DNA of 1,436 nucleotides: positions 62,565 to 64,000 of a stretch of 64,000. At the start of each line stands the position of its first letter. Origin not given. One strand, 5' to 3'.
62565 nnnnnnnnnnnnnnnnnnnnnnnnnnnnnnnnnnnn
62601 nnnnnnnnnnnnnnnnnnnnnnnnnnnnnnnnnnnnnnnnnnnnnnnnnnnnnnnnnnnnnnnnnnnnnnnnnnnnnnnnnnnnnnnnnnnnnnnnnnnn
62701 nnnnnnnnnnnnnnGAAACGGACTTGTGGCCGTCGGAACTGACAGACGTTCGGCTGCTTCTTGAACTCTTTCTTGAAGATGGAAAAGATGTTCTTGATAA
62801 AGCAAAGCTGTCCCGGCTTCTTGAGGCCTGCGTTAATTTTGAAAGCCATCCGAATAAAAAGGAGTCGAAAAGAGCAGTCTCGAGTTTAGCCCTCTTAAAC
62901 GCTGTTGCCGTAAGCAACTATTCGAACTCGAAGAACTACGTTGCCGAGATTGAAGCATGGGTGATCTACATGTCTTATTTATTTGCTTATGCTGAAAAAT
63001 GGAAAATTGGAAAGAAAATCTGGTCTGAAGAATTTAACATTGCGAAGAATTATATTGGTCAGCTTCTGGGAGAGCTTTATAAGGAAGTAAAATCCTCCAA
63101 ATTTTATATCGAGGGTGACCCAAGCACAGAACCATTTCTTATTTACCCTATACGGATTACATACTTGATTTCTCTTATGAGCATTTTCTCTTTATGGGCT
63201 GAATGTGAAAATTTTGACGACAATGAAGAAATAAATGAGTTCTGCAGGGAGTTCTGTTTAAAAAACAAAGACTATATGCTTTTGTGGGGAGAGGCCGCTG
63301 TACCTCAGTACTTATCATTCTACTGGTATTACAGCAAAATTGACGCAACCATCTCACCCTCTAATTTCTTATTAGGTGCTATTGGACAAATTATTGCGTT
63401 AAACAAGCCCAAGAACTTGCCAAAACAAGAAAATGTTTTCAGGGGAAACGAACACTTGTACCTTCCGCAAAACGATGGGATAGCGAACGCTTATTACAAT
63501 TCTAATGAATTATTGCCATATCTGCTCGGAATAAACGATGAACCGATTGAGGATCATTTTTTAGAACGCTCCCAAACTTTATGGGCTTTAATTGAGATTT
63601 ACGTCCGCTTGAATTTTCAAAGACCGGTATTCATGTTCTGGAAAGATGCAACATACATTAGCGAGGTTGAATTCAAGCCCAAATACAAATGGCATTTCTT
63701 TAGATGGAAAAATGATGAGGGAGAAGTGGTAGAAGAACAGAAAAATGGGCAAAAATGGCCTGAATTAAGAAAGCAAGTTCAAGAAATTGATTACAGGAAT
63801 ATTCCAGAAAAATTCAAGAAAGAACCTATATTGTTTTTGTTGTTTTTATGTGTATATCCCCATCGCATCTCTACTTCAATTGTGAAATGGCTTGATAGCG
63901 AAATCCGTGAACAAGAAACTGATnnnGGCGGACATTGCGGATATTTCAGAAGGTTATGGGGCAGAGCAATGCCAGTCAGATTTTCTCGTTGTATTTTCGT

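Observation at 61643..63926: Overlapping gene pair: small hypothetical plus Mrr-like PD-(D/E)xK with large unknown C-terminal domain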

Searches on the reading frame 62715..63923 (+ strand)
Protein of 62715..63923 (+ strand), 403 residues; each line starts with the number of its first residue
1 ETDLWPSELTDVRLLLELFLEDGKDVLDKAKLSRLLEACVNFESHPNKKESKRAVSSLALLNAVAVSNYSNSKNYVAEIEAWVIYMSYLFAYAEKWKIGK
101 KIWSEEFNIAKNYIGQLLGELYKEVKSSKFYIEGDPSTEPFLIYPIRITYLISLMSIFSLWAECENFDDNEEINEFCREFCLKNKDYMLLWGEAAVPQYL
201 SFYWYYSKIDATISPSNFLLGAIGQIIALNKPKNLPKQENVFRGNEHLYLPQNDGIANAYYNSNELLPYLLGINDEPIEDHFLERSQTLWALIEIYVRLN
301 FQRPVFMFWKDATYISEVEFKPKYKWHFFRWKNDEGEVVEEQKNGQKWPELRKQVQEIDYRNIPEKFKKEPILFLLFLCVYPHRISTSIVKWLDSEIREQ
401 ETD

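Call 91: search_solved_structures(query=A8, max_evalue=10, show_alignments=1)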
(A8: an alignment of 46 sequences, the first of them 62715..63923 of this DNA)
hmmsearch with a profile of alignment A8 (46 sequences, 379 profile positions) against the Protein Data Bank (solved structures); distinct sequences matched with E-value up to 10: 3.
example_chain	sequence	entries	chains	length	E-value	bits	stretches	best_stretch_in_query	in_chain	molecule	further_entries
2f33_A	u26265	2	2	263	1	11.3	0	7-41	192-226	Calbindin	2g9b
1u2k_A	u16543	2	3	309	1.9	10.4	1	123-183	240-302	Peroxidase/catalase HPI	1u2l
6fie_B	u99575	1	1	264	4.9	9.1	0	7-40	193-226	Calbindin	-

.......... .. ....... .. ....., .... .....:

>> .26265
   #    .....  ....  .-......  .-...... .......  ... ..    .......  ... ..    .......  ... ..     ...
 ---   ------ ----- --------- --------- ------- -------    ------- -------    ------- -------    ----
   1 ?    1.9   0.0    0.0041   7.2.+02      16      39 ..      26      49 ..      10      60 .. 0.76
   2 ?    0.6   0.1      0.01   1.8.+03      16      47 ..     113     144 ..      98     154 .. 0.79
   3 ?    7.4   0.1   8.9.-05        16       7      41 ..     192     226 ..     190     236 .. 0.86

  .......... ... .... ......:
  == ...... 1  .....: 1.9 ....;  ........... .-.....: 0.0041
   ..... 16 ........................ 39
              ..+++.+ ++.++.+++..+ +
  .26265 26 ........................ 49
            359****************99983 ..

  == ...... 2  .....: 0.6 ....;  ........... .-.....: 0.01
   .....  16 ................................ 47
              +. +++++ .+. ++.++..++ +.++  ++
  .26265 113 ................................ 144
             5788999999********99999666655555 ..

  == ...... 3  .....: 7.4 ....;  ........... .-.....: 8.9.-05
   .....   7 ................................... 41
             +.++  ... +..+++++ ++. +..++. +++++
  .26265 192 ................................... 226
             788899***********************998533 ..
